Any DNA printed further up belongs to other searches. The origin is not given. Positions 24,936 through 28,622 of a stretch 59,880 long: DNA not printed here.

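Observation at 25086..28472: Tail fiber with self-cleaving C-terminal chaperone and an internal duplication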

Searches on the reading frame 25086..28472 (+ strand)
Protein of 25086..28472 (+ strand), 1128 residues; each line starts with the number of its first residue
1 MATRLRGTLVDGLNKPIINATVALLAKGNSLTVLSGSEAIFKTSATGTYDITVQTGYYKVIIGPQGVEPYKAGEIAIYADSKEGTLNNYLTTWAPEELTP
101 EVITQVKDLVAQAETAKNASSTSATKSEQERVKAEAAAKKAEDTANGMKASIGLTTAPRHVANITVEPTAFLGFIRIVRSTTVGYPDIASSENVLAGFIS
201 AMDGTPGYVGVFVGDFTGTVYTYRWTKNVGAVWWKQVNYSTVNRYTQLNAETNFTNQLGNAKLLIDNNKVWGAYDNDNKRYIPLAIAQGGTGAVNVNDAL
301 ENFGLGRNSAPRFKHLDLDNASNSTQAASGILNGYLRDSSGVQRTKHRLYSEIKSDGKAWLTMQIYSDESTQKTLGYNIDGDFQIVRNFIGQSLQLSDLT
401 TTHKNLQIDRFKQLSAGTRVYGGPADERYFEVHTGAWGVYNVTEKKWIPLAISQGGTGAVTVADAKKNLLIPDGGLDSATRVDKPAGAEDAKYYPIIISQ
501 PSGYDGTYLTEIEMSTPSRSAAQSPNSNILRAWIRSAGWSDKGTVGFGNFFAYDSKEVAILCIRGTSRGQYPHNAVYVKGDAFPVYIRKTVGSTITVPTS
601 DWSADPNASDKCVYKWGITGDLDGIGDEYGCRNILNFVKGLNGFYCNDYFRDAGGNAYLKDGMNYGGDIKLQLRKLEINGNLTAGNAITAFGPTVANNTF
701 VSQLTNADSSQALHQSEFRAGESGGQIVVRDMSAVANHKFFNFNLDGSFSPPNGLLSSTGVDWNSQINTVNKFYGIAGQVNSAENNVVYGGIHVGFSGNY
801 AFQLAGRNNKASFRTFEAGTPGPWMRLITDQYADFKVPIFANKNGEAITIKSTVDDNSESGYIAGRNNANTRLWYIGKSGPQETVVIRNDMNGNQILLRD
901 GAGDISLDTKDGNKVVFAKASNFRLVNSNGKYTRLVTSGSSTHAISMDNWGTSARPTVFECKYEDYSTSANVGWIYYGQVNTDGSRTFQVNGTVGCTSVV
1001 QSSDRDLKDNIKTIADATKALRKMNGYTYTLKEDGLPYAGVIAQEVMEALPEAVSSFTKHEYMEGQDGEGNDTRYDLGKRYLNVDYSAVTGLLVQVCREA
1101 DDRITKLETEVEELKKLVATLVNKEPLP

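Call 3: search_protein_families(library=pfam, proteins=[window:25086-28472:+], max_evalue=1)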
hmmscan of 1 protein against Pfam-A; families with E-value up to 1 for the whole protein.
window:25086-28472:+ (1128 aa): 8 families
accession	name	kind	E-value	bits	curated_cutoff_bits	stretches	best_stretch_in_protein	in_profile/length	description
PF08400.16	phage_tail_N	-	3.8e-23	82.4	26.6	1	1-130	1-130/134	Prophage tail fibre N-terminal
PF13884.11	Peptidase_S74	-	1.3e-13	51.4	22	1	1003-1054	1-57/58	Chaperone of endosialidase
PF13620.12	CarboxypepD_reg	-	8e-07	29.8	32.3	1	5-82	2-74/82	Carboxypeptidase regulatory-like domain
PF20744.3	gp37_trimer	-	0.012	16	21.7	1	858-923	12-77/95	Tail fibre protein gp37 trimerization region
PF02369.22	Big_1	-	0.016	15.7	34.9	1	3-54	19-67/93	Bacterial Ig-like domain (group 1)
PF20000.4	fvmX2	-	0.092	12.7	27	1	70-140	119-189/261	FtsH ternary system domain X2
PF18676.6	MBG_2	-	0.11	13.5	25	1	12-56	13-57/72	MBG domain (YGX type)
PF16689.10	APC_N_CC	-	0.22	12.2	27.4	1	1101-1124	28-51/52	Coiled-coil N-terminus of APC, dimerisation domain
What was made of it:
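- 25086..25475 (+): N-terminal virion-attachment domain (aa 1-130), of the lambda Stf / prophage tail fibre N-terminal type. PF08400, E 3.8e-23 (call 3).
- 28092..28469 (+): Peptidase S74 intramolecular chaperone (aa 1003-1128, 14.1 kDa). The catalytic Ser1003 is at 28092-28094 and Lys1008 at 28107-28109. The predicted scissile bond is Ser1002|Ser1003. PF13884, 51.4 bits against a cut-off of 22 (call 3).
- On Peptidase S74 / C-terminal intramolecular chaperone (Pfam PF13884): 51.4 bits against a gathering score of 22, E 1.3e-13, aa 1003-1054 on model positions 1-57 of 58 (call 3)
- On Lambda-Stf-type side tail fibre (Pfam PF08400, prophage tail fibre N-terminal): 82.4 bits against 26.6, aa 1-130 (call 3).
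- PF08400 matches at E 4e-23 and PF13884 at E 1.3e-13 (call 3).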

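Call 4: search_protein_families(library=phrogs, proteins=[window:25086-28472:+], max_evalue=0.01)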
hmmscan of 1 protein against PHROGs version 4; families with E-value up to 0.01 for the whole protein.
window:25086-28472:+ (1128 aa): 29 families (the best 25 are shown)
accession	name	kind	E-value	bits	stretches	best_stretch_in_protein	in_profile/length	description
phrog_6578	-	tail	2.6e-265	884.4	2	116-1125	186-1201/1210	tail fiber protein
phrog_4128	-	tail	1.5e-94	319.1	1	1-480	1-468/603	tail fiber protein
phrog_4563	-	tail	2.8e-63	215.3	1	901-1122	129-340/346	tail fiber protein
phrog_5481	-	tail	3.1e-52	179.2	3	970-1124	883-1040/1043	tail fiber protein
phrog_14572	-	tail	5.8e-44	151.9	1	982-1124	344-483/484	tail fiber protein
phrog_5668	-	tail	2.6e-42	145.8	1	682-1117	1192-1564/1567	tail fiber protein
phrog_2636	-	tail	4.1e-39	136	1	1-145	1-141/568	tail fiber protein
phrog_1419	-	tail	6.5e-33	114.9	1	1-156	1-160/793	tail protein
phrog_12321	-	tail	5.7e-27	95.2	3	398-487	296-385/695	tail fiber protein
phrog_295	-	tail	6.7e-26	92.3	1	1-151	1-151/794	tail fiber protein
phrog_1980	-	tail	2.3e-23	84.2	1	755-1123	171-442/449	tail fiber protein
phrog_3279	-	tail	7.6e-21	76.1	1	1-145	1-145/396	tail fiber protein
phrog_17582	-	tail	3e-18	67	1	2-141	2-137/296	tail fiber protein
phrog_1699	-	tail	4.9e-18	66.1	1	710-1118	635-996/1000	long tail fiber protein distal subunit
phrog_11011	-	tail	5.1e-18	65.3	1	843-1119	1047-1285/1291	long tail fiber protein distal subunit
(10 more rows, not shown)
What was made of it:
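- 25086..28472 (+): Lateral (side) tail fibre gene, 1128 aa plus stop. Predicted sizes: 122.5 kDa precursor, 108.4 kDa mature. Pfam and PHROG tail-fibre matches (calls 3, 4).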

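Call 7: search_solved_structures(query=window:25086-28469:+, max_evalue=0.01, show_alignments=3)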
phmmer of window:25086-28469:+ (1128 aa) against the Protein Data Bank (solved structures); distinct sequences matched with E-value up to 0.01: 2.
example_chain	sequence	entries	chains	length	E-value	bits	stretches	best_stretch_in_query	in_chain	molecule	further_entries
9e7m_Ta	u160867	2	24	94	6.5e-14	54.2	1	1-91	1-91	Tail fiber protein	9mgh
6f45_A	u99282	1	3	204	0.0031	18.8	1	981-1055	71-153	Long tail fiber distal subunit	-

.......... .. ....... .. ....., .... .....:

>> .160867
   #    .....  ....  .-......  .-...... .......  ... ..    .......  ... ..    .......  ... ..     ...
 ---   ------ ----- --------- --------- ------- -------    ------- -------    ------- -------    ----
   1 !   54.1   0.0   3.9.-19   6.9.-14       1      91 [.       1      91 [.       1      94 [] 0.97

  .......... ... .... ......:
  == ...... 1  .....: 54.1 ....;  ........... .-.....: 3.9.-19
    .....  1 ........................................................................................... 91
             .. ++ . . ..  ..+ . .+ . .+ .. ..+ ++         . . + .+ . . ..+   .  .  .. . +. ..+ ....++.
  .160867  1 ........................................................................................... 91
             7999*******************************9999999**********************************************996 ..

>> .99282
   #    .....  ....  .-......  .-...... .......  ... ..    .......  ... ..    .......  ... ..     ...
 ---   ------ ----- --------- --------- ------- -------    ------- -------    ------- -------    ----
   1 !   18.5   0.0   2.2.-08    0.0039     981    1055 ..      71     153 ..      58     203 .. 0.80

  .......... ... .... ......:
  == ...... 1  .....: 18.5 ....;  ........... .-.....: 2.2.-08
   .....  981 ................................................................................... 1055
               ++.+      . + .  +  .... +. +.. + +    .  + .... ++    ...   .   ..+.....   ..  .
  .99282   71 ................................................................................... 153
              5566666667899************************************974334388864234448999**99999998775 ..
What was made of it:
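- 25086..25475 (+): Matches PDB 9e7m, a 94-aa 'Tail fiber protein' chain, at E 6.5e-14 (call 7).
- On Lambda-Stf-type side tail fibre (Pfam PF08400, prophage tail fibre N-terminal): PDB 9e7m at E 6.5e-14 (call 7).
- On T5 pb1-type L-shaped tail fibre: The N-terminus here is of the lambda Stf type (calls 3, 7).
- The N-terminus matches PDB 9e7m (call 7).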
